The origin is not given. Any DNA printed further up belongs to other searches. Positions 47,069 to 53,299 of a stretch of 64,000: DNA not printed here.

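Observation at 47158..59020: Tandem pair of giant genes (1976 aa and 1947 aa) forming an 11.8 kb putative operon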

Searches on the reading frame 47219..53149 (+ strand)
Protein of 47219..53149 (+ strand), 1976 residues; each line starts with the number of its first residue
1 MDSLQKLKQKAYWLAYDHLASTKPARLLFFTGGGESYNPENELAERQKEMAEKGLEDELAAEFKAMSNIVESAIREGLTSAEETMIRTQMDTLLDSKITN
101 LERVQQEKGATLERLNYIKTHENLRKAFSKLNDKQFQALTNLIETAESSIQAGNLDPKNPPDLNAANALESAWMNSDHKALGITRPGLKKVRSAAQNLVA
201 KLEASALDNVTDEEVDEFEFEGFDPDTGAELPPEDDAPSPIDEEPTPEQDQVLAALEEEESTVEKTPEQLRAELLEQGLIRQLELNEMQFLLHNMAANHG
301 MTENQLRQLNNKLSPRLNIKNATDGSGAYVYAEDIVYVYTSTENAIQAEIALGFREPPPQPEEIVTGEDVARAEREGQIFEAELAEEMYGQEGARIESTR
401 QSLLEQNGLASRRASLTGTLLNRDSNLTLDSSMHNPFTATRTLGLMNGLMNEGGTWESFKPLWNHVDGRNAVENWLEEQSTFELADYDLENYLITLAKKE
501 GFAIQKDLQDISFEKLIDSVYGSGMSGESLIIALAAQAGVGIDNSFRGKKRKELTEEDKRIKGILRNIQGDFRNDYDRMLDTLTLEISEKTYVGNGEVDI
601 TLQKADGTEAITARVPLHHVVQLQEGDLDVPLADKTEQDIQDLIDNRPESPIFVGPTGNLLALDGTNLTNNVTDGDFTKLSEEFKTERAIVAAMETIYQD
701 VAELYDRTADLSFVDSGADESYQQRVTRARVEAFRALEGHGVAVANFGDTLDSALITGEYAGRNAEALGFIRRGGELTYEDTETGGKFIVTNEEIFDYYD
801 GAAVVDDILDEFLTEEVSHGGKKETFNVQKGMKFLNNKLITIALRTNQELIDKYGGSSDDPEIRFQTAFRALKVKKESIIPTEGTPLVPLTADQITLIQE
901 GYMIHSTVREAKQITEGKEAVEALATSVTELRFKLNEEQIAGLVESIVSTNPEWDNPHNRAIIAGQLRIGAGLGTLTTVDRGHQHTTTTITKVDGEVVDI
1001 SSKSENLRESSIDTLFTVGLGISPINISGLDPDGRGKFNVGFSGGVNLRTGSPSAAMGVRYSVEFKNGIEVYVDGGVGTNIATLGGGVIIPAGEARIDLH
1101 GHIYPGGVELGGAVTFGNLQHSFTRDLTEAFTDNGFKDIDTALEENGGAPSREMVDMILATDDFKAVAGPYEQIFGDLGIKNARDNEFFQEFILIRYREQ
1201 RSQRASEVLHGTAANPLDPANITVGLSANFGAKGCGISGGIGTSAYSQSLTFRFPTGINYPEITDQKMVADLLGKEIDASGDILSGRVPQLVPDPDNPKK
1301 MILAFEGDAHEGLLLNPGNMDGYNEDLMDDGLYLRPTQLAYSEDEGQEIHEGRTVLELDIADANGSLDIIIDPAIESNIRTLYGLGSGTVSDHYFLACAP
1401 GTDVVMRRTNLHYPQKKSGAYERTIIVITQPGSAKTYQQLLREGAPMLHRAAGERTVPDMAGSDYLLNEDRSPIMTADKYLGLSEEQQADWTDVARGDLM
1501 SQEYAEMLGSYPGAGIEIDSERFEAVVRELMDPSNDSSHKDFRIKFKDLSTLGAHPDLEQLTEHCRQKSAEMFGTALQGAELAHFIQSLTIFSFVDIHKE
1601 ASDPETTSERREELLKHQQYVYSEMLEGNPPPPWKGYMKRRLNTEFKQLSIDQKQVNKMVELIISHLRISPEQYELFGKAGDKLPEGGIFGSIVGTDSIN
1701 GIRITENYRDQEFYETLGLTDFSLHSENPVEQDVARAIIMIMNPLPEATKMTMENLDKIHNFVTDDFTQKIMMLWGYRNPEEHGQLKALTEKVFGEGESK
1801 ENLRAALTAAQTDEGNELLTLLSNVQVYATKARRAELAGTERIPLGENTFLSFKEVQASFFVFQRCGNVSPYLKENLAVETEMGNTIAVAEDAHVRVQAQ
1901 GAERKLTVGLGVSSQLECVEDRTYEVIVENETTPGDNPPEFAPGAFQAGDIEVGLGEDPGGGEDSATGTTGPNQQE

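Call 8: search_protein_families(library=pfam, proteins=[window:47219-53149:+], max_evalue=1)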
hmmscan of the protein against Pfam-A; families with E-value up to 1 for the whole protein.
window:47219-53149:+ (1976 aa): 0 families
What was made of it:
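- On RTX / T1SS giant adhesins: No HemolysinCabind hit (call 8).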

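Call 9: search_protein_families(library=ncbifam, proteins=[window:47219-53149:+], max_evalue=1)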
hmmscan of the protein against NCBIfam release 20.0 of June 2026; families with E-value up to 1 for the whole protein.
window:47219-53149:+ (1976 aa): 1 family
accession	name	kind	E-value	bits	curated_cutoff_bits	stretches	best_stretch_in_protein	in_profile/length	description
NF041713.1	Tar_polymTarL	equivalog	0.17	10.4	1000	1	271-346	15-88/562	teichoic acid ribitol-phosphate polymerase TarL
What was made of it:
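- Checked: Protein A: no Pfam or NCBIfam hit (calls 8, 9).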

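Call 14: find_homologous_proteins(query=window:47219-53146:+)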
Query window:47219-53146:+ (1976 aa): 1 proteins with E <= 0.001 among 8000 candidates.
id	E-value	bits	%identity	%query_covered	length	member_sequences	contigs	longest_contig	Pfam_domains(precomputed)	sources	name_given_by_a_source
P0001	0.0e+0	2641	100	60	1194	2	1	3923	-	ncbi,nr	ncbi:hypothetical protein HN680_00635, partial [Candidatus Peregrinibacteria bacterium]|nr:hypotheti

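Call 28: find_homologous_proteins(query=A1, max_evalue=0.001)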
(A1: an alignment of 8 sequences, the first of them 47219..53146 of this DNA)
Query A1 (8 sequences) (1976 aa, profile of the alignment): 1 proteins with E <= 0.001 among 8000 candidates.
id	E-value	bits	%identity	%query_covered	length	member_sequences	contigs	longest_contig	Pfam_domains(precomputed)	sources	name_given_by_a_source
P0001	0.0e+0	1064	100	60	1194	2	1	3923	-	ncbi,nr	ncbi:hypothetical protein HN680_00635, partial [Candidatus Peregrinibacteria bacterium]|nr:hypotheti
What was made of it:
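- Tried and rejected: Word-indexed homologue search for A, first with the single sequence and then with an 8-sequence profile, returned only the protein itself (calls 14, 28).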

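Call 31: search_solved_structures(query=A1, max_evalue=1)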
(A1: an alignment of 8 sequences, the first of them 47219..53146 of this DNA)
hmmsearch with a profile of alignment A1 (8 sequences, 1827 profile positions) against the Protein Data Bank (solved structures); distinct sequences matched with E-value up to 1: 1.
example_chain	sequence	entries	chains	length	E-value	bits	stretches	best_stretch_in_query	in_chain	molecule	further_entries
1miu_A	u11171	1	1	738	0.87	10.3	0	719-801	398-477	Breast Cancer type 2 susceptibility protein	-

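Call 33: search_protein_families(library=pfam, alignment_id=A1, max_evalue=0.1)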
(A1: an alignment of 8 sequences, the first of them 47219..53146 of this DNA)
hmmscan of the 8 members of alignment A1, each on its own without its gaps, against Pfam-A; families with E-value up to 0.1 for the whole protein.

A. member 1, window:47219-53146:+ (1976 aa): 0 families

B. families by the number of members that match (of 8 scanned): 10 families
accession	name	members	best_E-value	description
PF03693.20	ParD_antitoxin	1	0.0018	Bacterial antitoxin of ParD toxin-antitoxin type II system and RHH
PF00831.28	Ribosomal_L29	1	0.0032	Ribosomal L29 protein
PF09106.17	SelB-wing_2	1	0.019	Elongation factor SelB, winged helix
PF13609.12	Porin_4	1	0.033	Gram-negative porin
PF11641.13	Antigen_Bd37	1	0.04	Glycosylphosphatidylinositol-anchored merozoite surface protein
PF13274.11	SocA_Panacea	1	0.042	Antitoxin SocA-like, Panacea domain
PF11333.13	DUF3135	1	0.077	Protein of unknown function (DUF3135)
PF01476.26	LysM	1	0.082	LysM domain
PF25803.1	Spectrin_SYNE1_2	1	0.083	Nesprin-1, spectrin repeats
PF03004.19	Transposase_24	1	0.099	Plant transposase (Ptta/En/Spm family)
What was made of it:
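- Closest known: Two-partner secretion and inverse autotransporters. Different: None of these is present (calls 8, 33).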

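Call 71: search_solved_structures(query=A6, max_evalue=5)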
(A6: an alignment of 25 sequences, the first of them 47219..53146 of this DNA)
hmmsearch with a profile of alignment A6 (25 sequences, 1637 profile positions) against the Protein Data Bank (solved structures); distinct sequences matched with E-value up to 5: 1.
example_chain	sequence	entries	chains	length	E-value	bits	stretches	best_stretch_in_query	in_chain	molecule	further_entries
9dt9_A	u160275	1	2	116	0.076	13.9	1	446-530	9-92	231_C2_TrkA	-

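Call 100: search_protein_families(library=padloc, proteins=[window:47219-53146:+], max_evalue=0.1)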
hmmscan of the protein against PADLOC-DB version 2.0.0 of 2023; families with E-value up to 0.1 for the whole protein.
window:47219-53146:+ (1976 aa): 0 families

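Call 101: search_protein_families(library=phrogs, proteins=[window:47219-53146:+], max_evalue=0.1)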
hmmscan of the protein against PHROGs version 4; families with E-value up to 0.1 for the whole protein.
window:47219-53146:+ (1976 aa): 1 family
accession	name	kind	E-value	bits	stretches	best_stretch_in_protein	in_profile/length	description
phrog_6918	-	lysis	0.059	14.4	0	909-959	49-106/114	holin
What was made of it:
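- The only hint is one PHROG holin match at E 0.059 (call 101).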
